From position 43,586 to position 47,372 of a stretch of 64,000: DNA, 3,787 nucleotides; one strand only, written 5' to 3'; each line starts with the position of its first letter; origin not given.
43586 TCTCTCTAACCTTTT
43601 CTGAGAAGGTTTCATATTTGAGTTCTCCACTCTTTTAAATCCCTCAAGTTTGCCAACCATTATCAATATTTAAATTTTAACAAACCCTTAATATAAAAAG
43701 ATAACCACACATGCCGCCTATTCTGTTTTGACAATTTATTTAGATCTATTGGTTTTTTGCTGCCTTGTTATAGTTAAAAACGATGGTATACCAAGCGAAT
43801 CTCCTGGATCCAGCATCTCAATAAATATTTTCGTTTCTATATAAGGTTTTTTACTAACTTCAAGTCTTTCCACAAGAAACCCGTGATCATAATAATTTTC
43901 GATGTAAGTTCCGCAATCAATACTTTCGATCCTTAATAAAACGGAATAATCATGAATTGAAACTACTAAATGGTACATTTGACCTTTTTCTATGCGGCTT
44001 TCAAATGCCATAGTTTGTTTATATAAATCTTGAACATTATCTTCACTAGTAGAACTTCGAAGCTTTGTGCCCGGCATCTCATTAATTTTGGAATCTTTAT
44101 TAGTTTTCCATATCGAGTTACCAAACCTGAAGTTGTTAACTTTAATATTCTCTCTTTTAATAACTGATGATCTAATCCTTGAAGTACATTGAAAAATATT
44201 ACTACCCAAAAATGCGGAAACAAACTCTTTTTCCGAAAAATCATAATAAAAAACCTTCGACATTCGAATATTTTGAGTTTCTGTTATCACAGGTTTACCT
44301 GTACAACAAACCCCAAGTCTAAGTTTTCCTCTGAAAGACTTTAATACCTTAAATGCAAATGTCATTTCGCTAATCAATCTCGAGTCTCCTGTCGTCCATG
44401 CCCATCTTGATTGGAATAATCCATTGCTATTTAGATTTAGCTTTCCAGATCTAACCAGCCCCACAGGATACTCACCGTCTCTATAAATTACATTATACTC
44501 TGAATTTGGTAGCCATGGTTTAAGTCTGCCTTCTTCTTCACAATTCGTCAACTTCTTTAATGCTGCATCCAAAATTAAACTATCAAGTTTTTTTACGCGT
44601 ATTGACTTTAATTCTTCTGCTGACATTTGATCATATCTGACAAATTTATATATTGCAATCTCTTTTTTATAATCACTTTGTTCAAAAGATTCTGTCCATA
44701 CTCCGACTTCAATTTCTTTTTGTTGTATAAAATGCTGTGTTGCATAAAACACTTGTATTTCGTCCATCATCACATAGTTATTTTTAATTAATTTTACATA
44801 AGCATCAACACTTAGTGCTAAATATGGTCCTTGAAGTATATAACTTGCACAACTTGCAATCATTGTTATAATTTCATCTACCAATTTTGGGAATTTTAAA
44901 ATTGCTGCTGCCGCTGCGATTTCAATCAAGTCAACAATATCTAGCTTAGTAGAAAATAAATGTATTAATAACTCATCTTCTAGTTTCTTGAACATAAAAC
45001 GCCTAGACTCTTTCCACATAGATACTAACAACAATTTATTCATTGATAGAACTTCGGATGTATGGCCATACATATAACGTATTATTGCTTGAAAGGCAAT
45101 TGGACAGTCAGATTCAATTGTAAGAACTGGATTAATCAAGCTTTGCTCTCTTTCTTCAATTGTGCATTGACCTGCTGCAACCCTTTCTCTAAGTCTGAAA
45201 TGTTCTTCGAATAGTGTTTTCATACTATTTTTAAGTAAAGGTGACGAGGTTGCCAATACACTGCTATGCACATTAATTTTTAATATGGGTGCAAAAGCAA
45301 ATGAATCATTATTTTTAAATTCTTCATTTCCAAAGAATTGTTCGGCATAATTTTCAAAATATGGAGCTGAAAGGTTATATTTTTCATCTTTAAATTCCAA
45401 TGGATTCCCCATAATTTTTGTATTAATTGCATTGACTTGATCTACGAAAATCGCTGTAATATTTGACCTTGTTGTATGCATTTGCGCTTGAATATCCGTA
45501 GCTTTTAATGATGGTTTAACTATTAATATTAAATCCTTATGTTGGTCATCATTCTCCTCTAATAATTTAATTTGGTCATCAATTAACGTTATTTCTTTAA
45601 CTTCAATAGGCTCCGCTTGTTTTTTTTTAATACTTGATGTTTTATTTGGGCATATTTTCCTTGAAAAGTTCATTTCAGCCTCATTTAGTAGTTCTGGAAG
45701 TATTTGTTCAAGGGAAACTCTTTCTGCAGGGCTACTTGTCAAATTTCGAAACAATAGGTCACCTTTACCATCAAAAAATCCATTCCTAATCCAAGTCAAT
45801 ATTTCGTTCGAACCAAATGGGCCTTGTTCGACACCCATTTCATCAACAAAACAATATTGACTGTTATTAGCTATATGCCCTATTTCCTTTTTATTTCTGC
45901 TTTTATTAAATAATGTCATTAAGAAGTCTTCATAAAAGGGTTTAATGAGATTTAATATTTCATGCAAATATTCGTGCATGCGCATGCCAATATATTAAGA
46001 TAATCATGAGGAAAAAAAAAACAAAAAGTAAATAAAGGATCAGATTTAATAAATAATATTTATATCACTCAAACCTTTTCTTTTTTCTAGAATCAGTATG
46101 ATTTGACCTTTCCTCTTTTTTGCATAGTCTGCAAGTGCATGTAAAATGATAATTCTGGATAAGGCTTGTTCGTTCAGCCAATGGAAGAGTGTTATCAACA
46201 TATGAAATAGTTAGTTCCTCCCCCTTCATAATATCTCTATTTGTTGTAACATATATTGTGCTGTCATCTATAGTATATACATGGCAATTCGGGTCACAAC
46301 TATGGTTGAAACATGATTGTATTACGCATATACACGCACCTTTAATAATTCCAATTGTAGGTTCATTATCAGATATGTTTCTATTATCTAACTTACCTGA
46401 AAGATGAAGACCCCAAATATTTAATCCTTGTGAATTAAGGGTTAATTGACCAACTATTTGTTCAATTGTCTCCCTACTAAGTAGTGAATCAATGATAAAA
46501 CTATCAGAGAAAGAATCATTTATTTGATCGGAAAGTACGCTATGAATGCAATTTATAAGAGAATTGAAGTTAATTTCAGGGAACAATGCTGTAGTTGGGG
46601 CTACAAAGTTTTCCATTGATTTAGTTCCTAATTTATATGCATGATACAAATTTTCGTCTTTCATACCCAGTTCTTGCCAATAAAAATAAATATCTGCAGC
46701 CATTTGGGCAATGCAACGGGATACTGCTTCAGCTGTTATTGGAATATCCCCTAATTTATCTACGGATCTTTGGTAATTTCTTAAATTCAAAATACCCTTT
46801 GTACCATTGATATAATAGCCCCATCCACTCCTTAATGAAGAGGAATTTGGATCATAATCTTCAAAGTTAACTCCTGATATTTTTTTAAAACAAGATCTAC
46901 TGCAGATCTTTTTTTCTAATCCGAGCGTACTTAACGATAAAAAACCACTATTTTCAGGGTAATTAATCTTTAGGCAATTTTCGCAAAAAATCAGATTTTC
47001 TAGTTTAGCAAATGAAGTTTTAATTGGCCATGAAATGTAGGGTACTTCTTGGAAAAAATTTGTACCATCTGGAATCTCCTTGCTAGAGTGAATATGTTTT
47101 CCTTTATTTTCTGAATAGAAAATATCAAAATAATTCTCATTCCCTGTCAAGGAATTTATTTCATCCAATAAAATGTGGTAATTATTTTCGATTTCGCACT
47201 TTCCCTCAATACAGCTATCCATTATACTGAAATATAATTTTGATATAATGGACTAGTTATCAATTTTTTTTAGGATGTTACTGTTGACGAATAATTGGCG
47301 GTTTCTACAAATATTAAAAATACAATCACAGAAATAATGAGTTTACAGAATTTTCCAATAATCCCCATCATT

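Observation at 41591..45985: Tandem, diverged paralog pair with an unusual GYF + BTB/BACK + conserved C-terminal domain architecture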

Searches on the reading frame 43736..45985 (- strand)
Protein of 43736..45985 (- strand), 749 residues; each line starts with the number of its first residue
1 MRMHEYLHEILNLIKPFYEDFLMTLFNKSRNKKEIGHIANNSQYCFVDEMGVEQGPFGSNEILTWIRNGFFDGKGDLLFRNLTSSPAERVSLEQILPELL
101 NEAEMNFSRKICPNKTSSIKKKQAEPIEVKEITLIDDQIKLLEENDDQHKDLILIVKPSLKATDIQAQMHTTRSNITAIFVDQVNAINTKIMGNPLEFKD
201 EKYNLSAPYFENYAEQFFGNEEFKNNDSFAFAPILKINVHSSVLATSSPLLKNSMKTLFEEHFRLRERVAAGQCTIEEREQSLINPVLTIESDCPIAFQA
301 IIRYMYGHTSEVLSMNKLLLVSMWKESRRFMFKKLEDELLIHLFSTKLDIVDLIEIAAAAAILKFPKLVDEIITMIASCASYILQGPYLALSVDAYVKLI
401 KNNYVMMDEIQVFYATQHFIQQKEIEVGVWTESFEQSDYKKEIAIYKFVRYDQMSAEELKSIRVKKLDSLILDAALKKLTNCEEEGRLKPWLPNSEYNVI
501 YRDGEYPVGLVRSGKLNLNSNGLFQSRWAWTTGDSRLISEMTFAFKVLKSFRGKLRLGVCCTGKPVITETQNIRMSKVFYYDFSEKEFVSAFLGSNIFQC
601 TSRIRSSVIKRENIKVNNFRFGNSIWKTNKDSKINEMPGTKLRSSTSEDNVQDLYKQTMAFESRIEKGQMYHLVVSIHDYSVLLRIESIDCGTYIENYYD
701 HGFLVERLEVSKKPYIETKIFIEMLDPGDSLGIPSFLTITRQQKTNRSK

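Call 3: search_protein_families(library=pfam, proteins=[window:43736-45985:-], max_evalue=1)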
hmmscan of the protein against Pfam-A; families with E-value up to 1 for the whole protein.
window:43736-45985:- (749 aa): 3 families
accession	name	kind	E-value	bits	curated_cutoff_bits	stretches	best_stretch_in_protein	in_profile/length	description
PF02213.21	GYF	-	8.4e-05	22.6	25.7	1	46-72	3-29/45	GYF domain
PF20149.4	DUF6532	-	0.12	12.6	24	1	26-78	81-136/194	Domain of unknown function (DUF6532)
PF00651.37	BTB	-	0.14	12.8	20.5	0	236-316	22-84/110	BTB/POZ domain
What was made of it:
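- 45668..45859 (-): Paralog B GYF domain (residues ~43-106 of the 749-aa model). Pfam GYF scores 22.6 bits, just below the 25.7 cutoff (call 3).
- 44540..45289 (-): Paralog B BTB-BACK region (residues ~233-482). Pfam BTB scores only 12.8 bits (call 3).
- On GYF domain (PF02213): B scores 22.6 bits and falls just below (call 3).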

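Call 8: search_solved_structures(query=window:43736-45985:-, max_evalue=1, show_alignments=1)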
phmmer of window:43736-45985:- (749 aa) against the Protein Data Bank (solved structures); distinct sequences matched with E-value up to 1: 1.
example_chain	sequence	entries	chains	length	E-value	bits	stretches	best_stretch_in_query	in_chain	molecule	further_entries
9ya0_KA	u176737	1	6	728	4.7e-48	167.4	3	442-593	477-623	PCR14, TGME49_311880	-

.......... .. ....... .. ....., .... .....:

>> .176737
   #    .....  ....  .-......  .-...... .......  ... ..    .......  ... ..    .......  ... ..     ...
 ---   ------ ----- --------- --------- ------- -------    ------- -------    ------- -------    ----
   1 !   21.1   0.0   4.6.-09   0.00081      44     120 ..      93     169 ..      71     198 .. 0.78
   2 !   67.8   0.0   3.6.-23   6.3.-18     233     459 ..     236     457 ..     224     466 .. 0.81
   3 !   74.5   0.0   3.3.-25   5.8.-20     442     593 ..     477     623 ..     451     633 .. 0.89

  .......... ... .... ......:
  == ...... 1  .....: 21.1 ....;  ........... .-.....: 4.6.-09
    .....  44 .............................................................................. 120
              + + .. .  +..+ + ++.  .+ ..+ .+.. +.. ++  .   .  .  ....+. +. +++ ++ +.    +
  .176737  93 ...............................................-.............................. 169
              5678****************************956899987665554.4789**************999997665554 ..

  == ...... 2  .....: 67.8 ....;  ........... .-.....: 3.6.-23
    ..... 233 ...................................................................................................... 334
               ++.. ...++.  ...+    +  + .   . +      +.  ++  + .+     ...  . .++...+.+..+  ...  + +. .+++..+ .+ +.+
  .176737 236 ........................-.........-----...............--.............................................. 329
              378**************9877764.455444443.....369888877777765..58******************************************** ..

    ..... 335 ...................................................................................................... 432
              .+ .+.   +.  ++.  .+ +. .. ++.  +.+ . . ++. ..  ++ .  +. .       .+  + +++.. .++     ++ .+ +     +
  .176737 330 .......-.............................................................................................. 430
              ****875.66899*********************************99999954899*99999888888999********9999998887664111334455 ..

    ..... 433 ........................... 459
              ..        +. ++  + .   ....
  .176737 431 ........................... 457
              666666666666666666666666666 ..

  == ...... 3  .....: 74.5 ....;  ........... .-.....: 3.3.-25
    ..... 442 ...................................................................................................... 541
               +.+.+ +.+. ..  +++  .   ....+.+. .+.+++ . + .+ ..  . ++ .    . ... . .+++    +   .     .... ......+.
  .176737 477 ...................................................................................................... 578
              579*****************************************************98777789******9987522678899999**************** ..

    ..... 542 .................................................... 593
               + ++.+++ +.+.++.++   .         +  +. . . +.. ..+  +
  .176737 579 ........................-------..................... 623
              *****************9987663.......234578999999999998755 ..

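Call 19: find_homologous_proteins(query=window:43736-45985:-)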
Query window:43736-45985:- (749 aa): 10 proteins with E <= 0.001 among 8000 candidates.
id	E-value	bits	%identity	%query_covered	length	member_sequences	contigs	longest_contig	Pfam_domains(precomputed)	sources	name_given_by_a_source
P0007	0.0e+0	1614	99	97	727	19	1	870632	-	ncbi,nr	ncbi:GYF domain containing protein [Cryptosporidium tyzzeri]|nr:GYF domain containing protein [Crypt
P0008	0.0e+0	1419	87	97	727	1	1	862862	-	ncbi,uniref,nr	ncbi:uncharacterized protein cubi_00210 [Cryptosporidium ubiquitum]|uniref:GYF domain-containing pro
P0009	0.0e+0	1404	86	97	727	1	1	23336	-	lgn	-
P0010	0.0e+0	1360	84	97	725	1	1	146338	PF02213.22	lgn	-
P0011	0.0e+0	1344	83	97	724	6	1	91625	-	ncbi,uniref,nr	ncbi:BTB/POZ and GYF domain-containing protein [Cryptosporidium canis]|uniref:BTB/POZ and GYF domain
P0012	0.0e+0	1177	74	95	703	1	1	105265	PF02213.22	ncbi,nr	ncbi:GYF domain containing protein [Cryptosporidium felis]|nr:GYF domain containing protein [Cryptos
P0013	0.0e+0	1127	69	97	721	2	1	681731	PF02213.22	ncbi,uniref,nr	ncbi:hypothetical protein FG379_002649 [Cryptosporidium bovis]|uniref:uncharacterized protein n=1 Ta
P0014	0.0e+0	1104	70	94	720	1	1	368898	-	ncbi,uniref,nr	ncbi:hypothetical protein FG386_002950 [Cryptosporidium ryanae]|uniref:uncharacterized protein n=1 T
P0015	3.2e-247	841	53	96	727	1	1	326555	-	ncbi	ncbi:hypothetical protein ACR3K2_00380 [Cryptosporidium serpentis]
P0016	8.6e-243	826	53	96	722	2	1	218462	-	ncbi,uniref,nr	ncbi:hypothetical protein cand_025480 [Cryptosporidium andersoni]|uniref:GYF domain-containing prote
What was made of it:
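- On GYF domain (PF02213): B orthologs in C. felis, C. bovis and one unnamed Cryptosporidium sequence from a public read assembly (P0010) carry a precomputed PF02213 hit (call 19).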

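Call 67: list_cluster_members(proteins=[P0001, P0007, window:41591-43660:-, window:43736-45919:-])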
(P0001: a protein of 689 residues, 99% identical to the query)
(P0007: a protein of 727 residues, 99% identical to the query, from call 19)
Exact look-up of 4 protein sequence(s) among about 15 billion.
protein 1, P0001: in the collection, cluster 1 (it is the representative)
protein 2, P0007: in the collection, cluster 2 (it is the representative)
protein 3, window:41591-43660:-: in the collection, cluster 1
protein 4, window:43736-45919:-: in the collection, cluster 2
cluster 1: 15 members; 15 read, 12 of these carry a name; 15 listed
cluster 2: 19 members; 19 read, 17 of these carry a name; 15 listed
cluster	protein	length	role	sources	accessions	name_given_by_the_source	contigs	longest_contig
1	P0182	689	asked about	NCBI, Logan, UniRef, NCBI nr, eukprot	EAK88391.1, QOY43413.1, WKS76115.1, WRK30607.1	hypothetical protein [Cryptosporidium parvum Iowa II] | GYF domain-containing protein n=2 Tax=Cryptosporidium parvum TaxID=5807 RepID=Q5CSL8_CRYPI | QOY43413.1 hypothetical protein CPATCC_000195 [Cryptosporidium parvum]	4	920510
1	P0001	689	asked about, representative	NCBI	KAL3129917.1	GYF domain-containing protein [Cryptosporidium hominis]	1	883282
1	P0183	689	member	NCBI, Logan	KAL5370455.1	GYF domain-containing protein [Cryptosporidium parvum]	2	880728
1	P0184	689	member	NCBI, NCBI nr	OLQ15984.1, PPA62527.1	GYF domain protein [Cryptosporidium hominis] | hypothetical protein ChTU502y2012_305g0120 [Cryptosporidium hominis]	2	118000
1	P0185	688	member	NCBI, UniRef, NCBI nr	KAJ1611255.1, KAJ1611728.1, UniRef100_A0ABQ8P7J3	GYF domain-containing protein [Cryptosporidium canis] | GYF domain-containing protein n=1 Tax=Cryptosporidium canis TaxID=195482 ...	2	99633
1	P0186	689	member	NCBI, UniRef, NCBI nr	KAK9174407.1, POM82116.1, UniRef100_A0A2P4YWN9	GYF domain protein [Cryptosporidium meleagridis] | GYF domain protein n=1 Tax=Cryptosporidium meleagridis TaxID=93969 RepID=A0A2P4YWN9_9CRYT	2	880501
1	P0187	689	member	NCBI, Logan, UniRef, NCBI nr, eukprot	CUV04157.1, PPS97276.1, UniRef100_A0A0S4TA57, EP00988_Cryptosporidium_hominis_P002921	unnamed protein product [Cryptosporidium hominis] | GYF domain containing protein n=2 Tax=Cryptosporidium hominis TaxID=237895 ... | GYF domain containing protein [Cryptosporidium hominis]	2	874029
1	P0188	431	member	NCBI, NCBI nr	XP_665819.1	hypothetical protein [Cryptosporidium hominis TU502]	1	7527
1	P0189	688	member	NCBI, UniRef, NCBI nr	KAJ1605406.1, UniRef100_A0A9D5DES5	GYF domain-containing protein [Cryptosporidium canis] | GYF domain-containing protein n=1 Tax=Cryptosporidium canis TaxID=195482 ...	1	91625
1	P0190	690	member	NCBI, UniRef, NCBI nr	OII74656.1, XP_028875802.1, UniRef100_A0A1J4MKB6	uncharacterized protein cubi_00209 [Cryptosporidium ubiquitum] | GYF domain-containing protein n=1 Tax=Cryptosporidium ubiquitum TaxID=857276 ...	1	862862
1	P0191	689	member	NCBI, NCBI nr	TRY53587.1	GYF domain containing protein [Cryptosporidium tyzzeri]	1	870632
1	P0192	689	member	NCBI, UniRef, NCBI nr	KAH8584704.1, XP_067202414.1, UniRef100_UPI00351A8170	GYF domain-containing [Cryptosporidium sp. chipmunk genotype I] | GYF domain-containing n=1 Tax=Cryptosporidium sp. chipmunk genotype I TaxID=1280935 ...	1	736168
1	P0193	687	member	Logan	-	-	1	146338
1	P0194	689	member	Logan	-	-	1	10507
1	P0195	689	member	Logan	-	-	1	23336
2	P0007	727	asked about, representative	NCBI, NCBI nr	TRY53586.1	GYF domain containing protein [Cryptosporidium tyzzeri]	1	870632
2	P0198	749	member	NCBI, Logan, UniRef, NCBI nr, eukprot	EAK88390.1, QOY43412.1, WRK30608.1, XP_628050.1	hypothetical protein [Cryptosporidium parvum Iowa II] | GYF domain-containing protein n=2 Tax=Cryptosporidium parvum TaxID=5807 RepID=Q5CSL7_CRYPI | QOY43412.1 hypothetical protein CPATCC_000194 [Cryptosporidium parvum]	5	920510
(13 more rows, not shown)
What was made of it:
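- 43736..45985 (-): Paralog B gene (749 aa in the older model EAK88390.1 / Q5CSL7; 727 aa from Met23 at 45919 in newer models). It is a co-ortholog of Toxoplasma PCR14. Exact matches to both annotated models (call 67). phmmer vs 9ya0_KA gives E 4.7e-48 (call 8).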

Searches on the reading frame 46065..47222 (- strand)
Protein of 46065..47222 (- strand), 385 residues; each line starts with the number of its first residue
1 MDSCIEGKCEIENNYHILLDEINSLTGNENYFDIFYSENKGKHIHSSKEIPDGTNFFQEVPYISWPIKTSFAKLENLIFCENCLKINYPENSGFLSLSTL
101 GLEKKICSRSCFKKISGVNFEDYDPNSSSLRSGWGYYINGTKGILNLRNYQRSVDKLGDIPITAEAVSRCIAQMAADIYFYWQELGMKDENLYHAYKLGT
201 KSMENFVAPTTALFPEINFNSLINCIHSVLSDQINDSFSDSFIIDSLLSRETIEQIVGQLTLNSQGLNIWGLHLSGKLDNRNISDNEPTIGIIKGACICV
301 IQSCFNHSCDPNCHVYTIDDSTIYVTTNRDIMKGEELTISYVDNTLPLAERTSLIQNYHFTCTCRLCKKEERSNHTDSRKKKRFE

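Call 23: search_protein_families(library=pfam, proteins=[window:46065-47222:-], max_evalue=0.01)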
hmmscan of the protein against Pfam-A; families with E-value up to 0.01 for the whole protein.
window:46065-47222:- (385 aa): 1 family
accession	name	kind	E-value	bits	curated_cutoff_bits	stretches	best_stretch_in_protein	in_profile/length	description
PF00856.33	SET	-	4.9e-12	46.6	22.4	1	294-341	62-104/105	SET domain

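Call 25: search_solved_structures(query=window:46065-47222:-, max_evalue=0.001)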
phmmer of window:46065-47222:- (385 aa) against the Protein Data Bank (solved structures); distinct sequences matched with E-value up to 0.001: 28.
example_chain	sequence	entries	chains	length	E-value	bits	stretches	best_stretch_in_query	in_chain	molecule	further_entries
5xxd_A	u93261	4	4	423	7.9e-09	38.1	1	303-372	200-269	Smyd3 methyltransferase | SMYD3 | Histone-lysine N-methyltransferase SMYD3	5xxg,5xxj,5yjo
6yuh_A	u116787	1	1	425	8e-09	38.1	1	303-372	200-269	Histone-lysine N-methyltransferase SMYD3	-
5ccm_A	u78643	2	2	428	8e-09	38.1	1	303-372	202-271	Histone-lysine N-methyltransferase SMYD3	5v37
3oxl_A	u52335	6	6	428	8e-09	38.1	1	303-372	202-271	SET and MYND domain-containing protein 3 | Histone-lysine N-methyltransferase SMYD3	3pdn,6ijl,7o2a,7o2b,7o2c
3mek_A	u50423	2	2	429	8.1e-09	38.1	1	303-372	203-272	SET and MYND domain-containing protein 3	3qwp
5hi7_A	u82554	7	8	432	8.1e-09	38.1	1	303-372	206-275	Histone-lysine N-methyltransferase SMYD3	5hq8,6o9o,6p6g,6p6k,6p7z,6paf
6zrb_A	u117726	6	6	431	8.1e-09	38.1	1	303-372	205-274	Histone-lysine N-methyltransferase SMYD3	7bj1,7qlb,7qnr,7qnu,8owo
5ex0_A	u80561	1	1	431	8.1e-09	38.1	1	303-372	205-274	Histone-lysine N-methyltransferase SMYD3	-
5ccl_A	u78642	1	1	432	8.2e-09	38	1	303-372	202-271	Histone-lysine N-methyltransferase SMYD3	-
3oxf_A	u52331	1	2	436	8.3e-09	38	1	303-372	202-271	SET and MYND domain-containing protein 3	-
5ex3_A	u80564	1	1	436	8.3e-09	38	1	303-372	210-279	Histone-lysine N-methyltransferase SMYD3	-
3ru0_A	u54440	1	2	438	8.3e-09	38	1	303-372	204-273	SET and MYND domain-containing protein 3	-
3oxg_A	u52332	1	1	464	9e-09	37.9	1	303-372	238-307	SET and MYND domain-containing protein 3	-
9ckg_A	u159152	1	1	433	1.8e-06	30.3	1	295-373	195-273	N-lysine methyltransferase SMYD2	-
9ckf_A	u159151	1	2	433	1.9e-06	30.3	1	295-373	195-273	N-lysine methyltransferase SMYD2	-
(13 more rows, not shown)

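Call 71: search_solved_structures(query=window:46065-47222:-, max_evalue=10)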
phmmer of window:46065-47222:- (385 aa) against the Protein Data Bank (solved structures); distinct sequences matched with E-value up to 10: 69 (the best 60 are shown).
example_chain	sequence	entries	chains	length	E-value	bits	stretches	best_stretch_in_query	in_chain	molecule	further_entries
5xxd_A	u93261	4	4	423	7.9e-09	38.1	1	303-372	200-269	Smyd3 methyltransferase | SMYD3 | Histone-lysine N-methyltransferase SMYD3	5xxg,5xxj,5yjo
6yuh_A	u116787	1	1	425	8e-09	38.1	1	303-372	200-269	Histone-lysine N-methyltransferase SMYD3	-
5ccm_A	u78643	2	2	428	8e-09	38.1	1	303-372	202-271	Histone-lysine N-methyltransferase SMYD3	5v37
3oxl_A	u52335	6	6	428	8e-09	38.1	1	303-372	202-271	SET and MYND domain-containing protein 3 | Histone-lysine N-methyltransferase SMYD3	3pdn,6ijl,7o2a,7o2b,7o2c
3mek_A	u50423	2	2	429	8.1e-09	38.1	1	303-372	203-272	SET and MYND domain-containing protein 3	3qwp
5hi7_A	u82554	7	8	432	8.1e-09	38.1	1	303-372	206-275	Histone-lysine N-methyltransferase SMYD3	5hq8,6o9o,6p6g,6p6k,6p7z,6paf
6zrb_A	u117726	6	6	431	8.1e-09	38.1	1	303-372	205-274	Histone-lysine N-methyltransferase SMYD3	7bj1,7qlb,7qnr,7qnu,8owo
5ex0_A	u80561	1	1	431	8.1e-09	38.1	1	303-372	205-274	Histone-lysine N-methyltransferase SMYD3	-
5ccl_A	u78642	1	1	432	8.2e-09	38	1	303-372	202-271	Histone-lysine N-methyltransferase SMYD3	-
3oxf_A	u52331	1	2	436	8.3e-09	38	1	303-372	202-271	SET and MYND domain-containing protein 3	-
5ex3_A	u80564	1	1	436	8.3e-09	38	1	303-372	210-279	Histone-lysine N-methyltransferase SMYD3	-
3ru0_A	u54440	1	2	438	8.3e-09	38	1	303-372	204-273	SET and MYND domain-containing protein 3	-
3oxg_A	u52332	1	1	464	9e-09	37.9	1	303-372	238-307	SET and MYND domain-containing protein 3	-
9ckg_A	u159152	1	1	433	1.8e-06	30.3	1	295-373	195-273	N-lysine methyltransferase SMYD2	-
9ckf_A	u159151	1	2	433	1.9e-06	30.3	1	295-373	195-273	N-lysine methyltransferase SMYD2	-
6fnd_B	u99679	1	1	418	0.29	13.2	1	303-368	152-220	Apical complex lysine methyltransferase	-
6fnd_A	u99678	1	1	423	0.29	13.2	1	303-368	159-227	Apical complex lysine methyltransferase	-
6fnd_C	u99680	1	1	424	0.29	13.2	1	303-368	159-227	Apical complex lysine methyltransferase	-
6fnd_D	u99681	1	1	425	0.3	13.2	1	303-368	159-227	Apical complex lysine methyltransferase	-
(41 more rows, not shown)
